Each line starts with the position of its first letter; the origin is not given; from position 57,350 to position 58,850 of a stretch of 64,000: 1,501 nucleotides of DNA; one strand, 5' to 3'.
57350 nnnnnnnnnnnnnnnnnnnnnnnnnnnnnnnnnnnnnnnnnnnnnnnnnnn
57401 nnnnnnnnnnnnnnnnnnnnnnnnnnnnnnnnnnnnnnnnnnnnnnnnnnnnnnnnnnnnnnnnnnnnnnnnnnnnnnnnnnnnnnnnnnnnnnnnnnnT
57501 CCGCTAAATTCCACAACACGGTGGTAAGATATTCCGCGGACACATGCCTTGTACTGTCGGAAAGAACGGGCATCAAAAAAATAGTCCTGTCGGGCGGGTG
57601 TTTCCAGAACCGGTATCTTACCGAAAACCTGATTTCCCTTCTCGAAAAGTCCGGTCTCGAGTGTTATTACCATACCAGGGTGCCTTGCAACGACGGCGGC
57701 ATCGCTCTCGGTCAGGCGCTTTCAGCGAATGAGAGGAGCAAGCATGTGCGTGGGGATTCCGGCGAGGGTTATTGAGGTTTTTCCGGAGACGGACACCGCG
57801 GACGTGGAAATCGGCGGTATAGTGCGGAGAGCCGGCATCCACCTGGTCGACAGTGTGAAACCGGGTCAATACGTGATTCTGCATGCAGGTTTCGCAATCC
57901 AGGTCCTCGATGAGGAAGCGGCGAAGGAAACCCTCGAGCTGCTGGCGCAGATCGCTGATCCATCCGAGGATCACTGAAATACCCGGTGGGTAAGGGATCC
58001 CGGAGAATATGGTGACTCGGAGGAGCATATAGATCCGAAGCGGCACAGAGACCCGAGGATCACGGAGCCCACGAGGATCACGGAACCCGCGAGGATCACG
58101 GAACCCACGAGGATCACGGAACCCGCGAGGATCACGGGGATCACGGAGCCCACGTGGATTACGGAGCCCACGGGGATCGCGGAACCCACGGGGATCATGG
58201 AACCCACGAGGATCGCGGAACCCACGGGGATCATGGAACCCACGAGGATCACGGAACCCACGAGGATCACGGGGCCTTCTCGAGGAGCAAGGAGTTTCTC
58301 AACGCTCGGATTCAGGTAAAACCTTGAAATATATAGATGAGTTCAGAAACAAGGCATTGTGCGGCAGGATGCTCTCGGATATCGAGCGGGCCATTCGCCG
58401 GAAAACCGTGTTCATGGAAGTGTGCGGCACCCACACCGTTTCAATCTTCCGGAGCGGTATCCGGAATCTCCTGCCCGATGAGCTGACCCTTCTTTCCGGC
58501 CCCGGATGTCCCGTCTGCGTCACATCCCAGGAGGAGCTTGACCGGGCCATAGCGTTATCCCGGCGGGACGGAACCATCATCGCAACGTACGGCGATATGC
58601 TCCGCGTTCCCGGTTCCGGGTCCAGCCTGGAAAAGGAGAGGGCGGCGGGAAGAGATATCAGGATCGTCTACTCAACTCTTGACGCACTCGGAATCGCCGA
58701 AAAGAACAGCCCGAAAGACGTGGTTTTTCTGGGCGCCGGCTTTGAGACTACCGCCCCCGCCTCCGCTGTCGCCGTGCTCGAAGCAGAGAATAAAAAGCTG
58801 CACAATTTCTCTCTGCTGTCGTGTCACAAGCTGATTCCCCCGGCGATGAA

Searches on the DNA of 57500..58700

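Call 14: search_rna_families(source=window, start=57500, end=58700, threshold=evalue, max_evalue=10)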
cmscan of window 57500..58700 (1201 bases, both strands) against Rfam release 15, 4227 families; matches with E-value up to 10: 5.
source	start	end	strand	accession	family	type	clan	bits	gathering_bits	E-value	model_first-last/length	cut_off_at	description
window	58046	58135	-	RF03505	mir-9128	Gene; miRNA;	-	21.8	53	0.75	1-95/95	no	mir-9128 microRNA precursor family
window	58438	58471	-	RF01322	CRISPR-DR9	Gene; CRISPR;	-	18.6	45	0.47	1-37/37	no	CRISPR RNA direct repeat element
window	58434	58518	-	RF02151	MIMT1_1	Gene; lncRNA;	-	18.4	45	0.96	1-88/88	no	MER1 repeat containing imprinted transcript 1 conserved region 1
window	58519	58649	-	RF01955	NEAT1_1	Gene; lncRNA;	-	16.7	50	2.2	1-122/122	no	Nuclear enriched abundant transcript 1 conserved region 1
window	58256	58312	+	RF01123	sR35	Gene; snRNA; snoRNA; CD-box;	-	12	60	5.3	1-57/57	no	Small nucleolar RNA sR35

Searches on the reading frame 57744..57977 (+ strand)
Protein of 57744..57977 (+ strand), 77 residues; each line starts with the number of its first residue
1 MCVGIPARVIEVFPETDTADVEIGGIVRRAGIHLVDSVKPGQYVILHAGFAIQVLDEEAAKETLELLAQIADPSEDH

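Call 26: find_encoding_contigs(protein=window:57744-57977:+, flank=1500, max_places=10)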
Protein window:57744-57977:+ (77 aa): 10 contigs read that carry it; 8 places shown.
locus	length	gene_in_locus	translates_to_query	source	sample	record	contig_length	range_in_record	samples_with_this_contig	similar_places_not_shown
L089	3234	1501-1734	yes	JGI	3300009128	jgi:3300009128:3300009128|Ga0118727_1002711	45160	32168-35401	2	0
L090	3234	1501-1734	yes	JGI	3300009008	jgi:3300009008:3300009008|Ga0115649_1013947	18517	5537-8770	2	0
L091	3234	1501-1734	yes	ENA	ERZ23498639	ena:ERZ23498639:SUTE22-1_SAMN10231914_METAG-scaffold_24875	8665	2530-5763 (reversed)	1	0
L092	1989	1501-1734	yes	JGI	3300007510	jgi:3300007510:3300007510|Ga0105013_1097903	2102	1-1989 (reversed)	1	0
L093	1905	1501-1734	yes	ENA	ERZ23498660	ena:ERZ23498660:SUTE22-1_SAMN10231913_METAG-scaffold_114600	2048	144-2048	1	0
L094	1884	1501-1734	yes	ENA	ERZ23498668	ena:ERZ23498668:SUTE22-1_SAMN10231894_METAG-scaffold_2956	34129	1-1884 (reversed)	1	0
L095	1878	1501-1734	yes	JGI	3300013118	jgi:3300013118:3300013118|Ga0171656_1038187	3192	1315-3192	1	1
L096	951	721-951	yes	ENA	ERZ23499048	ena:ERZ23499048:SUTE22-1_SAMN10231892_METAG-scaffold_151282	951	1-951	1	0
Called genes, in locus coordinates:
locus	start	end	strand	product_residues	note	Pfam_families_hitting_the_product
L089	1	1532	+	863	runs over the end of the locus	PF00708:Acylphosphatase, PF07503:zf-HYPF, PF01300:Sua5_yciO_yrdC, PF17788:HypF_C, PF22521:HypF_C_2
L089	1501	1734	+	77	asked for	PF01455:HupF_HypC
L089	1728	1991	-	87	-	-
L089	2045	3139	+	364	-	PF01924:HypD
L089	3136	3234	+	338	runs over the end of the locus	PF00586:AIRS, PF02769:AIRS_C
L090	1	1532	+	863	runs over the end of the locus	PF00708:Acylphosphatase, PF07503:zf-HYPF, PF01300:Sua5_yciO_yrdC, PF17788:HypF_C, PF22521:HypF_C_2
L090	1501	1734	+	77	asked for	PF01455:HupF_HypC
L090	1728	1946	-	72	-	-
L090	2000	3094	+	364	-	PF01924:HypD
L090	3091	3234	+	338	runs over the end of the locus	PF00586:AIRS, PF02769:AIRS_C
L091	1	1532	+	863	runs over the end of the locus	PF00708:Acylphosphatase, PF07503:zf-HYPF, PF01300:Sua5_yciO_yrdC, PF17788:HypF_C, PF22521:HypF_C_2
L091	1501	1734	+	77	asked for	PF01455:HupF_HypC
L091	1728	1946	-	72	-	-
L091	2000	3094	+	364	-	PF01924:HypD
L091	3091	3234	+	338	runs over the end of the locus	PF00586:AIRS, PF02769:AIRS_C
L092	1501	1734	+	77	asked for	PF01455:HupF_HypC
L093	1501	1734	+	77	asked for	PF01455:HupF_HypC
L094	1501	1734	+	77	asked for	PF01455:HupF_HypC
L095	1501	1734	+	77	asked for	PF01455:HupF_HypC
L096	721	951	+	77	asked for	PF01455:HupF_HypC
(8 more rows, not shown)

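Call 31: search_protein_families(library=pfam, max_evalue=10, proteins=[window:57744-57977:+])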
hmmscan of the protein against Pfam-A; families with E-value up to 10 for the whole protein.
window:57744-57977:+ (77 aa): 1 family
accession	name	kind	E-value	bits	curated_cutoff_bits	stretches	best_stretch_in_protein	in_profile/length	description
PF01455.23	HupF_HypC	-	6.4e-25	87.5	28.5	1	1-67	1-65/65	HupF/HypC family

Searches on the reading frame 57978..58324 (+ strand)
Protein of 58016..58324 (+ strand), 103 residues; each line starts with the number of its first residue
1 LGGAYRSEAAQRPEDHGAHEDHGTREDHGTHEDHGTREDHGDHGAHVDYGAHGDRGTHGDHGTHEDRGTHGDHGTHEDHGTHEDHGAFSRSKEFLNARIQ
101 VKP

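Call 22: find_homologous_proteins(query=window:58016-58324:+, max_evalue=1)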
Query seq(103 aa): 234 candidates shared short words with the query, none scored E <= 1.

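Call 31: search_protein_families(library=pfam, max_evalue=10, proteins=[window:58016-58324:+, window:57978-58316:+, window:58033-58323:+])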
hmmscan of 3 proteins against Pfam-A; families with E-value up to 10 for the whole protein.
seq(103 aa): 1 family
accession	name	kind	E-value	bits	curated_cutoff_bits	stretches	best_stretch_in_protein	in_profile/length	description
PF01391.23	Collagen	-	0.0011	19.1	27.2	1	33-75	14-56/60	Collagen triple helix repeat (20 copies)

seq(113 aa): 0 families

seq(97 aa): 1 family
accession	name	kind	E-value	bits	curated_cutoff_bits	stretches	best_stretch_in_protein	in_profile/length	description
PF01391.23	Collagen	-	0.0014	18.7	27.2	2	9-54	7-52/60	Collagen triple helix repeat (20 copies)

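Call 41: search_protein_representatives(protein=window:58016-58324:+)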
Query: 103 residues. Proteins with E-value up to 0.001 (for the whole library): 34; up to 1e-10: 2; up to 1e-30: 0. The best 34 are listed.
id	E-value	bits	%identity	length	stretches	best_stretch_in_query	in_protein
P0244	1.7e-18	83.1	42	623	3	15-86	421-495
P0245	1.4e-16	76.9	35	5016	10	16-86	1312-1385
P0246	3.3e-09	53.1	28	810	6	17-82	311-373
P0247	4.0e-09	52.9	35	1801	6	23-80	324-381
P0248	4.2e-08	49.6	36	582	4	17-76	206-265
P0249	1.2e-07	48.2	39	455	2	14-86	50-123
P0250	7.5e-07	45.6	35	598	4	15-80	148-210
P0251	1.0e-06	45.1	31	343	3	13-84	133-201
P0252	1.0e-06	45.1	47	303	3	8-47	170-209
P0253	2.0e-06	44.2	36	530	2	15-85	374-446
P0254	3.6e-06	43.4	31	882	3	20-78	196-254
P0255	7.2e-06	42.4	32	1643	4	15-88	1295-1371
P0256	2.3e-05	40.8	41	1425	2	5-84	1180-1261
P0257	4.4e-05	39.8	43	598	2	11-86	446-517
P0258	5.0e-05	39.7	39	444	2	13-84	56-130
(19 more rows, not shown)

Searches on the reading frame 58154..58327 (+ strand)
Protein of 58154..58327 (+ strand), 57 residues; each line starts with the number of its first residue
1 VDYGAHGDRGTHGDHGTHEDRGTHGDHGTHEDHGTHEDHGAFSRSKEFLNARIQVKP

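Call 7: find_encoding_contigs(protein=window:58154-58327:+, flank=6000, max_places=10)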
Protein window:58154-58327:+ (57 aa): no gene with exactly this product is on record in the collection.
